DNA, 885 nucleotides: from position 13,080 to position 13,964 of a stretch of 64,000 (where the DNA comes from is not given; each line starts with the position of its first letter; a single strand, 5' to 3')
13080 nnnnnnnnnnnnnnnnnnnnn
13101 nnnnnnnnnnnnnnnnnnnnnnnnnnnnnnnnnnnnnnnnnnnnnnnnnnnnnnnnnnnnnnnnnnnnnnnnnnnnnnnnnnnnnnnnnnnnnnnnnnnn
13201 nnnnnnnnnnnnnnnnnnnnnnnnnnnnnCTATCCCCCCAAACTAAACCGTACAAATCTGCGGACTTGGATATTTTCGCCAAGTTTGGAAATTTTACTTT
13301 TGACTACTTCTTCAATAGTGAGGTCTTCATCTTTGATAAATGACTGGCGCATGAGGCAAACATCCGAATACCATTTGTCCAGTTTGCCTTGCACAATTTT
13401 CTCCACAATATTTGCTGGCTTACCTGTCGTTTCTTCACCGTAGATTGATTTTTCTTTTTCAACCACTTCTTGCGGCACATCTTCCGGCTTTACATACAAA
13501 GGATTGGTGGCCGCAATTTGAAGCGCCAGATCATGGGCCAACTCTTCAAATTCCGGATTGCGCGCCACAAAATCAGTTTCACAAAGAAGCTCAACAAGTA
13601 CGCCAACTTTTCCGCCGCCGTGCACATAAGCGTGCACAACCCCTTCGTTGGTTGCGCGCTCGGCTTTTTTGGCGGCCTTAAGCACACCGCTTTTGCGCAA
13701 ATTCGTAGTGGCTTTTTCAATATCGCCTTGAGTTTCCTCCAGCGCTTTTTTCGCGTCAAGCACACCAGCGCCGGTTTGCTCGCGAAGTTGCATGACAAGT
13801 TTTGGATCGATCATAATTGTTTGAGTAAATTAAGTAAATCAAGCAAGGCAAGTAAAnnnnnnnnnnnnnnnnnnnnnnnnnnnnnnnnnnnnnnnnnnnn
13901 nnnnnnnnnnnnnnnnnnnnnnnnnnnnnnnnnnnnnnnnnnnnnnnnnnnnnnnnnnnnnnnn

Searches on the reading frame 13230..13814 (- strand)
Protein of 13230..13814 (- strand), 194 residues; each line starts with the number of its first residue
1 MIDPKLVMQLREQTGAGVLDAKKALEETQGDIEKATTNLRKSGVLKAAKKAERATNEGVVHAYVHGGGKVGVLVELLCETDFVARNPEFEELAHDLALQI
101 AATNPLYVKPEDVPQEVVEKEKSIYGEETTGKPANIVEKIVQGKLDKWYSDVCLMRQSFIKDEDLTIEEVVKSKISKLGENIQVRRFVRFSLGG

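Call 72: search_protein_families(library=pfam, proteins=[window:13230-13814:-], max_evalue=0.001)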
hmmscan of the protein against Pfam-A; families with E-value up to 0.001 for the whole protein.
window:13230-13814:- (194 aa): 1 family
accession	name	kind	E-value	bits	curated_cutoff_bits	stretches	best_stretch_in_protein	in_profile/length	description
PF00889.24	EF_TS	-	2.4e-39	135.5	27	1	32-193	56-203/204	Elongation factor TS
